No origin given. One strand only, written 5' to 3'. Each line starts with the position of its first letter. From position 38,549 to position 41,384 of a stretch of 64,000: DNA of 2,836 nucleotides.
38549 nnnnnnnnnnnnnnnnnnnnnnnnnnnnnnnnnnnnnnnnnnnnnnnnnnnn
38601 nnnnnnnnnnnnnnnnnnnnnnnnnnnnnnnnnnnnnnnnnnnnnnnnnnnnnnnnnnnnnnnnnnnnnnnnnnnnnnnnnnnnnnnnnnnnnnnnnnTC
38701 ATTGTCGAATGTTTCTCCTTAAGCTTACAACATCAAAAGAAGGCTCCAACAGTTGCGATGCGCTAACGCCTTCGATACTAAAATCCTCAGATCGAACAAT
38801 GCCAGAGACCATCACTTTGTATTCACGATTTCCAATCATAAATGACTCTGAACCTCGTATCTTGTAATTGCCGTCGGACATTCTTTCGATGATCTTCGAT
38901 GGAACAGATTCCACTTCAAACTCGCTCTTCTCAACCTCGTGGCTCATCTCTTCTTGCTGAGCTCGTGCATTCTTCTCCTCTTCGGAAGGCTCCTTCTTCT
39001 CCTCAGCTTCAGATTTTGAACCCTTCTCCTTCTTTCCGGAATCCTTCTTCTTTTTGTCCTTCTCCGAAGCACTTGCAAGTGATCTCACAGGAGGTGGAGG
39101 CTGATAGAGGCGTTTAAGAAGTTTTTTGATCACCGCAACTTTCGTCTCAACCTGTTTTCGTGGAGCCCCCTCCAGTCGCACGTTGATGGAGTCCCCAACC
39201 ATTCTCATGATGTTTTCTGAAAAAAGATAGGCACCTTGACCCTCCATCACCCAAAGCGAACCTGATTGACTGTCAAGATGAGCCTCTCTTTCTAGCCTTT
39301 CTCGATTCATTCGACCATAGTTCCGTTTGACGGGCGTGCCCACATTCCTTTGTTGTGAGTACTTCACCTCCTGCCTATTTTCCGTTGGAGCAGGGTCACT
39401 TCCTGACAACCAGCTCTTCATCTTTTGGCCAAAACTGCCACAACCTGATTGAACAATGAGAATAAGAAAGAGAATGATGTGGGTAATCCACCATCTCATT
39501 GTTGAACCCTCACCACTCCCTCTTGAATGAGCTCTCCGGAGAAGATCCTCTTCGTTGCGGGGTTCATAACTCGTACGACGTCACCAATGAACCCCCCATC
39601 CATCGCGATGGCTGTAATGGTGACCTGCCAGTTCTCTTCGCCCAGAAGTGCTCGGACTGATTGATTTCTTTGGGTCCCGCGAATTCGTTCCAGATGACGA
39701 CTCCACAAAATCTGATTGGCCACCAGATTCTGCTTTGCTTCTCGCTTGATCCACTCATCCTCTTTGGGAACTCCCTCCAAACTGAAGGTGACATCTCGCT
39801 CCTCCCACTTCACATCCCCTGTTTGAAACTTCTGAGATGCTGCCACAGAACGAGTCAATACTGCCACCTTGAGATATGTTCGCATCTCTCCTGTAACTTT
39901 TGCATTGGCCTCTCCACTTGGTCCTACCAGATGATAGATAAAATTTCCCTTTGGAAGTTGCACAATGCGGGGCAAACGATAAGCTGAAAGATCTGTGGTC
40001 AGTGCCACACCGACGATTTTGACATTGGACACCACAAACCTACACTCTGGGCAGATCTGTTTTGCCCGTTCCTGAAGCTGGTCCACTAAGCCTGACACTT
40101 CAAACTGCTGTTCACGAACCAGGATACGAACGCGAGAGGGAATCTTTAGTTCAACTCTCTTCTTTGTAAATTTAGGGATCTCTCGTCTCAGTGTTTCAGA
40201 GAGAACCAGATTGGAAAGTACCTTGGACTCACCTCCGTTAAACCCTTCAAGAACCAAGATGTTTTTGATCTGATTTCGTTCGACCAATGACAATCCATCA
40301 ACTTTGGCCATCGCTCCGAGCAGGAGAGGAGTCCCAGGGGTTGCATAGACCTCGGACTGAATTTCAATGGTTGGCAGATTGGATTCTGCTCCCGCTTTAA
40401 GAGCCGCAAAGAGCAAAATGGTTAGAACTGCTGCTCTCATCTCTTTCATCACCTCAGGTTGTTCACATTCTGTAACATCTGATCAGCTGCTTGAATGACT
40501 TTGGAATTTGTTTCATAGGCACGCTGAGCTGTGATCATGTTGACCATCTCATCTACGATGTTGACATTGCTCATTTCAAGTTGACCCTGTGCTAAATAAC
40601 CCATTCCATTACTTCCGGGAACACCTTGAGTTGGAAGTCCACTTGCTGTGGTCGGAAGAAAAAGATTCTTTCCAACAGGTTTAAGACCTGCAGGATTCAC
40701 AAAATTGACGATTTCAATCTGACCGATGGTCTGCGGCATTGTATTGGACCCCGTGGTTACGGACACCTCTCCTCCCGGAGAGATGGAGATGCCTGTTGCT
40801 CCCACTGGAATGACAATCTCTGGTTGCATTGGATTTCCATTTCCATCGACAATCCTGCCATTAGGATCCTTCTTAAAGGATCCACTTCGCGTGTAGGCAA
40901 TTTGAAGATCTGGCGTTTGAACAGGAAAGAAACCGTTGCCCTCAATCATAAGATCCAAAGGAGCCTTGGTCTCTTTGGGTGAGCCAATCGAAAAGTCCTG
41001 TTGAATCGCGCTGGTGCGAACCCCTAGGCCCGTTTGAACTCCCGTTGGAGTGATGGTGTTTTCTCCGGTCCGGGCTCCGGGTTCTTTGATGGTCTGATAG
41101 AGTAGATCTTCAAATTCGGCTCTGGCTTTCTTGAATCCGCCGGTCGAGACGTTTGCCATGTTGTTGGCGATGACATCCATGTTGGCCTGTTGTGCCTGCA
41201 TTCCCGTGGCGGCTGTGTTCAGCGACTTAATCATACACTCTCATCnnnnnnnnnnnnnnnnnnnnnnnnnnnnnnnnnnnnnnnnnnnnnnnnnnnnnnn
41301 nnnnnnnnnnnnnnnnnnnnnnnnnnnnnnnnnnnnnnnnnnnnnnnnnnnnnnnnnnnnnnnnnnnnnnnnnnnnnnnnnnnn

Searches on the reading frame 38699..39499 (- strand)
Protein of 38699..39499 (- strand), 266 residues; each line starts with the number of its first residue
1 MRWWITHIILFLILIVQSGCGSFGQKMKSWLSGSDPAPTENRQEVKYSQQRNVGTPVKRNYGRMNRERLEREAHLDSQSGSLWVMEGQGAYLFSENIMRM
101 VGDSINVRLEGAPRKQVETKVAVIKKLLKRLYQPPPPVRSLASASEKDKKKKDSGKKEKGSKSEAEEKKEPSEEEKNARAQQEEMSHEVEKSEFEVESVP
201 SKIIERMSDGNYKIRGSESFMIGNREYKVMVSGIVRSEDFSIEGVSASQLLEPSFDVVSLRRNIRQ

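Call 49: search_protein_families(library=pfam, proteins=[window:38699-39499:-], max_evalue=0.00001)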
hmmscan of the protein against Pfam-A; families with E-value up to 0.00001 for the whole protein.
window:38699-39499:- (266 aa): 1 family
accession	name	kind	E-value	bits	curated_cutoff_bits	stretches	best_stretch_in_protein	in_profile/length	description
PF02107.21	FlgH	-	6.2e-11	42.7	27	1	77-241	2-131/172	Flagellar L-ring protein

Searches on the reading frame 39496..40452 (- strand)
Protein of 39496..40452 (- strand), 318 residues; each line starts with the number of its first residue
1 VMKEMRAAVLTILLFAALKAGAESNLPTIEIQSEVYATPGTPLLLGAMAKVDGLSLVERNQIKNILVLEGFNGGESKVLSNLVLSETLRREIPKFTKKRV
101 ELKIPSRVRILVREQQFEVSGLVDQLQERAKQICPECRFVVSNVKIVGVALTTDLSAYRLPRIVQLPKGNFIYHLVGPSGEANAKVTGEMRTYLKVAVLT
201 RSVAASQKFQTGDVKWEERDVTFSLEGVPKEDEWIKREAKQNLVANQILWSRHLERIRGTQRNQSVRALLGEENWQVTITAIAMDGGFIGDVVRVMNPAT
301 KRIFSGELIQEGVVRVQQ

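Call 49: search_protein_families(library=pfam, proteins=[window:39496-40452:-], max_evalue=0.00001)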
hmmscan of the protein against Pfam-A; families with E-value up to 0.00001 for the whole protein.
window:39496-40452:- (318 aa): 1 family
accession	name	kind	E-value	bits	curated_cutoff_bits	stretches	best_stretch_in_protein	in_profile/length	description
PF13144.11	ChapFlgA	-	4.9e-18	65.8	23.8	1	195-316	2-122/122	Chaperone for flagella basal body P-ring formation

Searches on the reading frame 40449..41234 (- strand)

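Call 49: search_protein_families(library=pfam, proteins=[window:40449-41234:-], max_evalue=0.00001)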
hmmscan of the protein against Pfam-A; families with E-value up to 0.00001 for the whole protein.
window:40449-41234:- (261 aa): 3 families
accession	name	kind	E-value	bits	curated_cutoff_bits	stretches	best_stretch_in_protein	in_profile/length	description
PF22692.1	LlgE_F_G_D1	-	5.1e-22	78.2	27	1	96-159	1-64/64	Flagellar hook protein FlgE/F/G D1 domain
PF06429.18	Flg_bbr_C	-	5.7e-22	77.4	23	1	215-260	1-46/46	Flagellar basal body rod FlgEFG protein C-terminal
PF00460.25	Flg_bb_rod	-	1.1e-09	38.4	20.7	1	5-35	1-31/31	Flagella basal body rod protein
